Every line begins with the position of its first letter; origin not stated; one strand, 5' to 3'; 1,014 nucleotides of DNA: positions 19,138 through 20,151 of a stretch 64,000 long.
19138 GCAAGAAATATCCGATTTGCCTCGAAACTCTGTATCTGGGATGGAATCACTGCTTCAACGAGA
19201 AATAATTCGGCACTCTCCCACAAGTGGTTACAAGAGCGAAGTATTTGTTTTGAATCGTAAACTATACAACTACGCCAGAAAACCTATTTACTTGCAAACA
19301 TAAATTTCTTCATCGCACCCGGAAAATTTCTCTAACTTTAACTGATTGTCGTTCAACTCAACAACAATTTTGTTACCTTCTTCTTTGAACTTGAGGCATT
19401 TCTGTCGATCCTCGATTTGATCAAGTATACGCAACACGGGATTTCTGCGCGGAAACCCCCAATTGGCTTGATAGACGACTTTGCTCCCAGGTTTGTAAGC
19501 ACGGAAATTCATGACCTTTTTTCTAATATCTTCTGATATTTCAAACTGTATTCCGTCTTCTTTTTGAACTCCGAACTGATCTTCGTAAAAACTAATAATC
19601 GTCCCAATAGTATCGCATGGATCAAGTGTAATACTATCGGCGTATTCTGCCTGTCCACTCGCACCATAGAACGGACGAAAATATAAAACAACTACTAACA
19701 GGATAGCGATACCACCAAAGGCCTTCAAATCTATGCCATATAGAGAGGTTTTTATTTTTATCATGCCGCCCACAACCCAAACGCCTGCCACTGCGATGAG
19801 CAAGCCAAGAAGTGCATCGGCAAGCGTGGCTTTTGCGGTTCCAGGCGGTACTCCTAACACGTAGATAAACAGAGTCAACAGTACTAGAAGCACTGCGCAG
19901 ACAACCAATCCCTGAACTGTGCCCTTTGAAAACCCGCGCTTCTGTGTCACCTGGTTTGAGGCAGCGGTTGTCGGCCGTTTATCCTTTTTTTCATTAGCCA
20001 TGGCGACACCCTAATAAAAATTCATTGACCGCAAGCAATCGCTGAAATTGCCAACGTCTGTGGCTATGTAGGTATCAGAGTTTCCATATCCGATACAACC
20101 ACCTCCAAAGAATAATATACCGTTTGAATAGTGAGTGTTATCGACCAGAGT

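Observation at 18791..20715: Recombinase-linked trio of unknown envelope proteins, one SieB-like: candidate phage-exclusion cargo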

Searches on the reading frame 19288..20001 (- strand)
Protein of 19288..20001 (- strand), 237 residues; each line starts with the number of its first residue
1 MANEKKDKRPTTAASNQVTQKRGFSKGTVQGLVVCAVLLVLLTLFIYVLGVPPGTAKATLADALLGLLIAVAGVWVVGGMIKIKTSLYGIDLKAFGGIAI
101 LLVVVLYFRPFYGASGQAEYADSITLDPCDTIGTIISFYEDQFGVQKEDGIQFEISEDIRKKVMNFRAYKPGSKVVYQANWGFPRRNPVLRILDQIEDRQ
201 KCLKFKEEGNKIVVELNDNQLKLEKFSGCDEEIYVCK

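Call 3: search_protein_families(library=pfam, proteins=[window:19288-20001:-], max_evalue=1)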
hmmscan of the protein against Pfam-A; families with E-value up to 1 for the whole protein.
window:19288-20001:- (237 aa): 3 families
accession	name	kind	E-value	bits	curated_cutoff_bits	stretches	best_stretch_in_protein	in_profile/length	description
PF14578.12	GTP_EFTU_D4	-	0.077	13.3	23.8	0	70-98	19-47/86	Elongation factor Tu domain 4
PF03631.20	Virul_fac_BrkB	-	0.26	11.3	33.7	1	25-108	155-238/259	Virulence factor BrkB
PF07835.17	COX4_pro_2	-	0.88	10.3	22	1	23-46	23-46/46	Bacterial aa3 type cytochrome c oxidase subunit IV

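Call 4: search_protein_families(library=padloc, proteins=[window:19288-20001:-], max_evalue=1)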
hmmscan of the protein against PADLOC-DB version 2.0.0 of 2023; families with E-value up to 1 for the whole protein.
window:19288-20001:- (237 aa): 0 families

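Call 5: search_protein_families(library=phrogs, proteins=[window:19288-20001:-], max_evalue=1)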
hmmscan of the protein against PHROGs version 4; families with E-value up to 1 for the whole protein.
window:19288-20001:- (237 aa): 2 families
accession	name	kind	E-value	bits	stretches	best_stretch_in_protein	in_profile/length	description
phrog_7314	-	unknown function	0.092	13.9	1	127-183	48-109/134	-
phrog_5958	-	unknown function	0.22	12.4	1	27-85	48-104/185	-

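Call 15: list_cluster_members(proteins=[P0001, window:19291-20001:-, window:20014-20700:-, window:18142-18738:+])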
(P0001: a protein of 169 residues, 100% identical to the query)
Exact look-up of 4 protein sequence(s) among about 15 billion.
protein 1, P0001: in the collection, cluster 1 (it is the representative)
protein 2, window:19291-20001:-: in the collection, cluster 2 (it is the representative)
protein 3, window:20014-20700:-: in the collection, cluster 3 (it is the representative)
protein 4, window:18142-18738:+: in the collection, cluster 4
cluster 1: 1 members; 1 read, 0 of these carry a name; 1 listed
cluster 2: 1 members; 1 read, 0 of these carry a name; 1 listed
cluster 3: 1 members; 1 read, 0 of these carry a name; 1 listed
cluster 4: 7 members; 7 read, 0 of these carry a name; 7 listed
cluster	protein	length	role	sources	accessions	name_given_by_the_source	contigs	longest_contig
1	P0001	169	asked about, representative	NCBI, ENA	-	-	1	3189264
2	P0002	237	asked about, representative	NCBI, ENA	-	-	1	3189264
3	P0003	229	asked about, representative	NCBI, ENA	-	-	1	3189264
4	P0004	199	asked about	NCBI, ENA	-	-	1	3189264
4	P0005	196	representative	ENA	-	-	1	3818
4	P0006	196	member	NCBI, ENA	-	-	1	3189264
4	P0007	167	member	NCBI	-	-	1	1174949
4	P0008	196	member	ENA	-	-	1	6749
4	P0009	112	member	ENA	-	-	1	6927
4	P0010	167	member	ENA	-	-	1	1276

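Call 26: find_homologous_proteins(query=window:19291-20001:-, max_evalue=0.01)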
Query window:19291-20001:- (237 aa): 12 proteins with E <= 0.01 among 2721 candidates.
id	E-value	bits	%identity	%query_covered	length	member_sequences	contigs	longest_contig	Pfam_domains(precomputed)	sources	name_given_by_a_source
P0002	5.5e-153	525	100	100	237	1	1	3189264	-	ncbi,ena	-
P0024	4.0e-72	261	55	100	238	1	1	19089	-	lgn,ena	-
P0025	7.8e-72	260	54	100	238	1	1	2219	-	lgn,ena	-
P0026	2.5e-70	255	53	100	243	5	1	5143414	-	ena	-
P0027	4.3e-69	251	53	95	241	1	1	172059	-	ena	-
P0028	1.1e-66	243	53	100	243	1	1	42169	-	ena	-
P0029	2.7e-64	235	54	88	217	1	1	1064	-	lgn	-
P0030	7.4e-57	211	44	100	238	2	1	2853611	-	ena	-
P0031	1.9e-56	209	52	84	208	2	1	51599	-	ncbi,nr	ncbi:MAG: hypothetical protein OXK82_03120 [Deltaproteobacteria bacterium]|nr:hypothetical protein [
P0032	2.2e-49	186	42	100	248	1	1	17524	-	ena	-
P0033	2.4e-47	179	46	85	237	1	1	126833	-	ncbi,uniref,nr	ncbi:hypothetical protein PGB28_10835 [Primorskyibacter aestuariivivens]|uniref:hypothetical protein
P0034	9.2e-21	92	48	50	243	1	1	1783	-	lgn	-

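Call 29: find_encoding_contigs(protein=P0024, flank=8000, max_places=3)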
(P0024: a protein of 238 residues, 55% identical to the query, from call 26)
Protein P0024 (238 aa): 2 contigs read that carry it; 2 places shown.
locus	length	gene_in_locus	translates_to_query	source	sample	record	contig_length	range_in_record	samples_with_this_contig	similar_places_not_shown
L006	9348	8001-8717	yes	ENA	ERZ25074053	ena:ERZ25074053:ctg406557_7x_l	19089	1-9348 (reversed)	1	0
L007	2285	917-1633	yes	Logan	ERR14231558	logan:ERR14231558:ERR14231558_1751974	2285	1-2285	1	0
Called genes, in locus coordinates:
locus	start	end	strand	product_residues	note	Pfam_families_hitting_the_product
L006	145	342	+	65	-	-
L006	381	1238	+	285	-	PF00589:Phage_integrase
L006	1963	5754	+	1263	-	PF13289:SIR2_2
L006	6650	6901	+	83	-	PF01381:HTH_3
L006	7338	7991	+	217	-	-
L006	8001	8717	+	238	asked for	-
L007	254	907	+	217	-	-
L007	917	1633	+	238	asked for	-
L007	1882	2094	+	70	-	-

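Call 30: find_encoding_contigs(protein=P0026, flank=8000, max_places=3)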
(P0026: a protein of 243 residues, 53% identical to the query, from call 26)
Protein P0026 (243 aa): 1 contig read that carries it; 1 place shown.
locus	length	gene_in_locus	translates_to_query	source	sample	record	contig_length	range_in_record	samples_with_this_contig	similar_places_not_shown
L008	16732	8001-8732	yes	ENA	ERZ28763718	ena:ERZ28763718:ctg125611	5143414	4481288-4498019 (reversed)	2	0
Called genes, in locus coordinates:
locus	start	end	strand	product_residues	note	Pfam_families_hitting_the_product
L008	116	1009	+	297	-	PF16881:LIAS_N, PF04055:Radical_SAM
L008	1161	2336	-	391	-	PF01321:Creatinase_N, PF00557:Peptidase_M24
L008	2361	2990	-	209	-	PF02979:NHase_alpha, PF14407:Frankia_peptide (faint), PF27793:RNP_Burkhold (faint)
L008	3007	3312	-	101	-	PF02211:NHase_beta_C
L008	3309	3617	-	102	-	PF21006:NHase_beta_N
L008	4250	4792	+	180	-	PF02283:CobU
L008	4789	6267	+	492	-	PF01656:CbiA, PF13500:AAA_26, PF07685:GATase_3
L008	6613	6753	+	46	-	-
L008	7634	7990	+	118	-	-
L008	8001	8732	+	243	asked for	-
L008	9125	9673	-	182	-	PF00300:His_Phos_1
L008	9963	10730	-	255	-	PF02654:CobS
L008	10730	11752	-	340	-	PF02277:DBI_PRT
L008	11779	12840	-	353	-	PF01717:Meth_synt_2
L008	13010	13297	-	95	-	PF21716:dnstrm_HI1420, PF01381:HTH_3 (weak)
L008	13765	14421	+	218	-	PF13749:HATPase_c_4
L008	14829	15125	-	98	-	PF21716:dnstrm_HI1420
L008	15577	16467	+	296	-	PF01497:Peripla_BP_2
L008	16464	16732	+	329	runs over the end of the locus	PF01032:FecCD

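Call 31: find_encoding_contigs(protein=P0030, flank=8000, max_places=2)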
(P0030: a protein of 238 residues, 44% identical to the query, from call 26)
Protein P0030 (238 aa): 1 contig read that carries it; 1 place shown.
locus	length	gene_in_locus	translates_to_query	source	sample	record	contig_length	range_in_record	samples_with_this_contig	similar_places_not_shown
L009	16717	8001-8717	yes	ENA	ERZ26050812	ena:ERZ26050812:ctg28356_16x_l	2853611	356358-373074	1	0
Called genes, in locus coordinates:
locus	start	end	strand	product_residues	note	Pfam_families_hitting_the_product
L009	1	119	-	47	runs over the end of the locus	-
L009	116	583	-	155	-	-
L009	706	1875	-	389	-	PF01053:Cys_Met_Meta_PP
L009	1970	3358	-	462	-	PF12897:Asp_aminotransf, PF00155:Aminotran_1_2, PF12897:Asp_aminotransf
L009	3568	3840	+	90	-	-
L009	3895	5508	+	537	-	PF13522:GATase_6, PF13537:GATase_7, PF01380:SIS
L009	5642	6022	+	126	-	PF01380:SIS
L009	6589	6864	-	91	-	-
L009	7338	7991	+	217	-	-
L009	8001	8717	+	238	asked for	-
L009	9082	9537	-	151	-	PF07510:GmrSD_C (weak)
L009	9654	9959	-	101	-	PF04255:DUF433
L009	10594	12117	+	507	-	PF13936:HTH_38 (faint), PF00665:rve, PF22483:Mu-transpos_C_2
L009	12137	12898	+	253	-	PF01695:IstB_IS21, PF20720:nSTAND3 (faint)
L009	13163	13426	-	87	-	PF13817:DDE_Tnp_IS66_C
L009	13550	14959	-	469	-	PF13007:LZ_Tnp_IS66 (weak), PF13005:zf-IS66, PF03050:DDE_Tnp_IS66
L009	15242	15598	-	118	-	PF05717:TnpB_IS66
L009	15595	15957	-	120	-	-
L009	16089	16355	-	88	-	-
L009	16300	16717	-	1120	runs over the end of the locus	PF13091:PLDc_2 (weak), PF00176:SNF2-rel_dom (faint), PF04851:ResIII (faint), PF00271:Helicase_C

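Call 32: find_encoding_contigs(protein=P0033, flank=8000, max_places=2)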
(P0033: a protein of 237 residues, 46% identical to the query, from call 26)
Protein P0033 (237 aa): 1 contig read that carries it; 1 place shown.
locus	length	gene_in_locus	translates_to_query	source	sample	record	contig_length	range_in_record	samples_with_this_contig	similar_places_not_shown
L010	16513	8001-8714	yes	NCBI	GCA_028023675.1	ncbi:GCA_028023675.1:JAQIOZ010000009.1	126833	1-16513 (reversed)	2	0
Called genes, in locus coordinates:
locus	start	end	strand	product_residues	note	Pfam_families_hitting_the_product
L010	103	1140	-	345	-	PF00512:HisKA, PF13581:HATPase_c_2, PF02518:HATPase_c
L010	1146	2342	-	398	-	PF01053:Cys_Met_Meta_PP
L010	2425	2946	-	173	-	PF25084:LbH_EIF2B (weak), PF25087:GMPPB_C (weak), PF00132:Hexapep, PF14602:Hexapep_2 (weak)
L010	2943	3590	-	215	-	PF00625:Guanylate_kin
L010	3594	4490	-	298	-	PF03755:YicC-like_N, PF08340:YicC-like_C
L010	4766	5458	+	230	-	PF07310:PAS_5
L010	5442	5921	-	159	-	PF02566:OsmC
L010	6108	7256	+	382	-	PF02515:CoA_transf_3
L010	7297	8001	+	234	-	-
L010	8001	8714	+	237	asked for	-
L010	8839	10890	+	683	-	PF17650:RACo_linker, PF17651:Raco_middle, PF14574:RACo_C_ter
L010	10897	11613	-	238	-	PF00034:Cytochrom_C (weak)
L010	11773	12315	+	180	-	-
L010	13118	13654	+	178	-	PF02469:Fasciclin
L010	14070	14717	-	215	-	PF01177:Asp_Glu_race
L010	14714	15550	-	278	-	PF00528:BPD_transp_1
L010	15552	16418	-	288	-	PF00528:BPD_transp_1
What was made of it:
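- Two of the six longer P3/P2 contexts are housekeeping neighbourhoods (L008, L010; calls 30, 32). P3-P2 occurs in housekeeping surroundings in L008 (cobalamin genes) and L010 (Primorskyibacter) (calls 30, 32).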

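Call 33: find_encoding_contigs(protein=P0028, flank=8000, max_places=2)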
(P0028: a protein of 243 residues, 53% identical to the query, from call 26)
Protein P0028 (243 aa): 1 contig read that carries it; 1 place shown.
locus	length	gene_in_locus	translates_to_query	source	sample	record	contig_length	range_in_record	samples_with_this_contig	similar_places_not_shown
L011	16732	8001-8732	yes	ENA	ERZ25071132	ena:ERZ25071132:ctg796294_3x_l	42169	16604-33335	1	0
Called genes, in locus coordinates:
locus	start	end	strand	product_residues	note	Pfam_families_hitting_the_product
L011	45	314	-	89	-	-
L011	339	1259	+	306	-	PF14022:DUF4238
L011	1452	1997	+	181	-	-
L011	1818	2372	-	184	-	-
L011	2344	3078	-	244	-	PF14279:HNH_5 (weak)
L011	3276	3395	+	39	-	-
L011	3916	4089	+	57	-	-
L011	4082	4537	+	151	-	PF00239:Resolvase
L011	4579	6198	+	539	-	PF07508:Recombinase, PF13408:Zn_ribbon_recom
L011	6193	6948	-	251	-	PF00665:rve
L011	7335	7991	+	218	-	-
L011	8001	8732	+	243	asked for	-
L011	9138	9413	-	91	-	-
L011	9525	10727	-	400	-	PF18863:AbiJ_NTD4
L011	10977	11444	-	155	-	-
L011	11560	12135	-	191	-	PF13154:DUF3991, PF13155:Toprim_2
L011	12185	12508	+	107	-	-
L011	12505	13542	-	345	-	PF13481:AAA_25, PF00392:GntR (faint)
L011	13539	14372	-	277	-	PF13401:AAA_22, PF13604:AAA_30 (weak)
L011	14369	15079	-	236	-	-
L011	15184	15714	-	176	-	PF00589:Phage_integrase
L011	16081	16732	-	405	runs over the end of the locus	PF01609:DDE_Tnp_1 (weak)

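Call 34: find_encoding_contigs(protein=P0027, flank=8000, max_places=2)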
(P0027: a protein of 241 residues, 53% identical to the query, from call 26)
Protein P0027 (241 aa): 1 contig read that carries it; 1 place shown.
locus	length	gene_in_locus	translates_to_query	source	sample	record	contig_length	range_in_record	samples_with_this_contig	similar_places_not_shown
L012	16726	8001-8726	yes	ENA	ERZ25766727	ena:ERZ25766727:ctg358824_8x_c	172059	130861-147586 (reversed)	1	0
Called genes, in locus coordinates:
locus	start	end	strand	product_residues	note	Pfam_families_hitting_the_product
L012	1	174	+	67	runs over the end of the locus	-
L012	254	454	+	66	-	-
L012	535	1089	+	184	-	PF07661:MORN_2 (faint), PF02493:MORN (weak)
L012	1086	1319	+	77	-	-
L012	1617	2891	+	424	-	PF00149:Metallophos, PF12850:Metallophos_2 (weak)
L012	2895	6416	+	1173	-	PF13514:AAA_27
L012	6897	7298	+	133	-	-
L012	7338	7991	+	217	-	-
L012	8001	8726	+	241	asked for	-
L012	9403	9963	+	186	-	PF00239:Resolvase, PF02796:HTH_7 (weak), PF13384:HTH_23 (weak)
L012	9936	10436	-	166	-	-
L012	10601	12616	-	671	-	PF00657:Lipase_GDSL, PF03797:Autotransporter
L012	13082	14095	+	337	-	PF02899:Phage_int_SAM_1 (weak), PF00589:Phage_integrase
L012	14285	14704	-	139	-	PF15970:HicB-like_2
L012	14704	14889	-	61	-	PF07927:HicA_toxin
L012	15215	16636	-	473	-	-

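Call 43: search_solved_structures(query=A2, max_evalue=1)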
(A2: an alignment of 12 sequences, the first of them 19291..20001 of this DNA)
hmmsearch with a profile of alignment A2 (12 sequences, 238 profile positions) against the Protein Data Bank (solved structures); distinct sequences matched with E-value up to 1: 0.

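Call 51: predict_structure(alignment_id=A2)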
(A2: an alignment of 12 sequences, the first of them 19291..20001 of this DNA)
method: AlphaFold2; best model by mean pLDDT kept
length: 237 residues; sequences in the alignment: 12
mean_pLDDT: 65.4   pTM: 0.47
mean pLDDT of the five models: 65.4, 64.3, 63.5, 63.4, 62.3
residues with pLDDT >= 90: 43; 70-90: 56; 50-70: 64; < 50: 74
segments of 3 or more residues with pLDDT < 50: 1-28, 50-55, 75-98, 104-118
pLDDT, mean of each block of 10 residues (from residue 1): 37 35 47 65 59 50 58 48 36 44 48 42 85 88 62 89 92 85 65 88 88 91 85 90
secondary structure, 60 per line:
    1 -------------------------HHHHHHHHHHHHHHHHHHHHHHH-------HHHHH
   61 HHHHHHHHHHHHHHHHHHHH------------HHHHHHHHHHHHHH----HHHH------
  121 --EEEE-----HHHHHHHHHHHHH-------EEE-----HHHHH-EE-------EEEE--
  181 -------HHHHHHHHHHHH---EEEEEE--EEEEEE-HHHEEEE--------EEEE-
elements in order: H26-48 H56-80 H93-106 H111-114 E123-126 H132-144 E152-154 H160-164 E175-178 H188-199 E203-208 E211-216 E221-224 E233-236

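Call 55: fold_search(model_id=the predicted structure, library=pdb)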
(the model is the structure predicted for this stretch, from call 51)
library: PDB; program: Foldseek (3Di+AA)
matches with E <= 10: 64; with E <= 0.001: 0
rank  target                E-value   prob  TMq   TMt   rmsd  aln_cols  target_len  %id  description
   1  3zqb_B                6.7e-01  0.15  0.26  0.24  18.6       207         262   15  PrgI-SipD from Salmonella typhimurium (released 2011-08-17)
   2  4jav_B                8.5e-01  0.06  0.14  0.14  15.4       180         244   12  Structural basis of a rationally rewired protein-protein interface (HK853wt and RR468mutant V13P, L14I, I17M and N21V) (released 2013-09-04)
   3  6rfv_A                9.0e-01  0.06  0.13  0.13  15.7       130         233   10  Revisiting pH-gated conformational switch. Complex HK853-RR468 pH 7 (released 2020-02-19)
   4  6paj_A                1.0e+00  0.05  0.15  0.17  14.1       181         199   14  Structure of the SrrAB Histidine Kinase DHp-CA domain (released 2020-04-22)
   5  6paj_B                1.2e+00  0.04  0.15  0.17  14.2       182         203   14  Structure of the SrrAB Histidine Kinase DHp-CA domain (released 2020-04-22)
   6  9j9h_7                1.6e+00  0.06  0.15  0.26  10.1       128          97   12  High-resolution cryo-EM structure of the Plasmodium falciparum 80S ribosome bound to RACK1 and E-tRNA (released 2025-06-04)
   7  7cch                  1.6e+00  0.03  0.16  0.18  16.4       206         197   12  Acinetobacter baumannii histidine kinase AdeS (released 2021-06-23)
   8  9qf4_BZ               1.7e+00  0.05  0.13  0.25   9.4       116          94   13  Structure of P. furiosus 70S ribosome grown at 95 degC (released 2025-11-05)
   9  8gs8_D                2.0e+00  0.18  0.21  0.36   6.1        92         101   18  cryo-EM structure of the human respiratory complex II (released 2023-05-10)
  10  8vc9_B                2.0e+00  0.04  0.16  0.11  16.6       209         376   10  Hybrid response regulator LvrB from Leptospira / phosphorylated REC form (released 2024-12-18)
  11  6dk8_A                2.0e+00  0.03  0.15  0.16  15.0       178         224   14  RetS kinase region without cobalt (released 2019-03-20)
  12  1zoy_D                2.2e+00  0.16  0.20  0.36   6.7        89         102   19  Crystal Structure of Mitochondrial Respiratory Complex II from porcine heart at 2.4 Angstroms (released 2005-07-12)
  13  4ytp_D                2.4e+00  0.15  0.21  0.36   6.1        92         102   17  CRYSTAL STRUCTURE OF PORCINE HEART MITOCHONDRIAL COMPLEX II BOUND WITH N-[(4-tert-butylphenyl)methyl]-2-(trifluorometh (released 2015-08-05)
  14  5ngi_B                2.5e+00  0.12  0.21  0.23   6.3       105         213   15  Structure of XcpQN012 (released 2018-01-24)
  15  3vr8_D                3.4e+00  0.10  0.20  0.30   8.4       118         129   19  Mitochondrial rhodoquinol-fumarate reductase from the parasitic nematode Ascaris suum (released 2012-07-11)
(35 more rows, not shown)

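Call 79: search_protein_families(library=pfam, alignment_id=A2, max_evalue=0.1)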
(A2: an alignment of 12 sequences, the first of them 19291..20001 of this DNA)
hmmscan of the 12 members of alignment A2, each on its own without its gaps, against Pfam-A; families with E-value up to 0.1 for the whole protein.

A. member 1, window:19291-20001:- (237 aa): 1 family
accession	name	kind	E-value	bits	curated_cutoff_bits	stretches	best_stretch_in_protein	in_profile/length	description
PF14578.12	GTP_EFTU_D4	-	0.077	13.3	23.8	0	70-98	19-47/86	Elongation factor Tu domain 4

B. families by the number of members that match (of 12 scanned): 7 families
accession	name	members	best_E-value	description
PF13796.11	Sensor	2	0.014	Putative sensor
PF13013.11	F-box-like_2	1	0.011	F-box-like domain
PF04819.17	DUF716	1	0.02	Family of unknown function (DUF716)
PF04893.22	Yip1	1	0.047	Yip1 domain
PF12769.12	PNTB_4TM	1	0.068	4TM region of pyridine nucleotide transhydrogenase, mitoch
PF00822.25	PMP22_Claudin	1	0.076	PMP-22/EMP/MP20/Claudin family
PF14578.12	GTP_EFTU_D4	1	0.077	Elongation factor Tu domain 4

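Call 86: search_protein_families(library=padloc, proteins=[L006:1963-5754:+, L011:9525-10727:-, L011:339-1259:+, L012:1617-2891:+, L012:2895-6416:+, L009:9082-9537:-], max_evalue=0.001)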
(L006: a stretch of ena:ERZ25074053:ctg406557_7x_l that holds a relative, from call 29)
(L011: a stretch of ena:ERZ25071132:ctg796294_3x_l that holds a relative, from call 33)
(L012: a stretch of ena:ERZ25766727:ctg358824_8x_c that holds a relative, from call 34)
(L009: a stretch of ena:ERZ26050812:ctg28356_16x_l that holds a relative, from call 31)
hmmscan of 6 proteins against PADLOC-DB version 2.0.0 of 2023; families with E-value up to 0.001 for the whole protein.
L006:1963-5754:+ (1263 aa): 8 families
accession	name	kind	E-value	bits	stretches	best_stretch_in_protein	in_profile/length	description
PDLC02183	Dsr1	-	0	1608.3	1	1-1258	1-1273/1275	-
PDLC04167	Dsr1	-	3.9e-201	668.8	1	1-1255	1-1239/1248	-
PDLC00407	ThsA1|ThsA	-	2.1e-11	41.1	1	13-263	12-240/478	STALD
PDLC03856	LmuA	-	1.1e-08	32.7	1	12-225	6-213/433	-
PDLC00409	ThsA1|ThsA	-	1.7e-07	28.9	1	13-229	13-209/242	STALD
PDLC04166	Dsr1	-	2e-07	27.1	0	5-219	7-210/1227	-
PDLC04082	SIR2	-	0.00072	16.6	0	13-51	8-46/345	-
PDLC04087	SIR2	-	0.00079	16.4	0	84-143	96-155/343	-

L011:9525-10727:- (400 aa): 2 families
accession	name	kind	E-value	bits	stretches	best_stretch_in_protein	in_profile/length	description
PDLC04997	PDC-S32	-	5.6e-20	70.2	1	202-394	84-280/285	-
PDLC04996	PDC-S32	-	4e-13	47.7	1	211-394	83-275/280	-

L011:339-1259:+ (306 aa): 0 families

L012:1617-2891:+ (424 aa): 1 family
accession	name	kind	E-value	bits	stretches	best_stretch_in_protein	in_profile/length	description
PDLC00736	Effector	-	1.8e-05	21.9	1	4-104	3-92/561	Endonuclease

L012:2895-6416:+ (1173 aa): 2 families
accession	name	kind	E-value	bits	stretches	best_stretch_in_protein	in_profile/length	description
PDLC03859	LmuB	-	1.7e-05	22.2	0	26-86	23-82/611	-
PDLC00271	PtuA1|PtuA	-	0.00039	18.1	0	1-49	1-46/421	AAA ATPase domain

L009:9082-9537:- (151 aa): 0 families
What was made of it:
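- P3/P2 pairs lie beside Dsr1 (E=0) and PDC-S32 (5.6e-20), and among IS elements, recombinases and HicAB (calls 29, 31, 33, 34, 86). Four of six longer contexts are defence- or MGE-rich (Dsr1, PDC-S32, HicAB, IS elements, recombinases) (calls 29, 31, 33, 34, 86).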

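Call 99: search_dna_similar(query=window:19291-20001:-, collection=plasmids, mode=protein, max_evalue=0.001, max_rows=10)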
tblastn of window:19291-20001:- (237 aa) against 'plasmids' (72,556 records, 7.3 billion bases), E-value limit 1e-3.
No match.

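Call 101: search_dna_similar(query=window:19291-20001:-, collection=phages, mode=protein, max_evalue=0.001, max_rows=10)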
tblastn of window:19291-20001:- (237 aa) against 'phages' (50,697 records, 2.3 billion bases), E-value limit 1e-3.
No match.
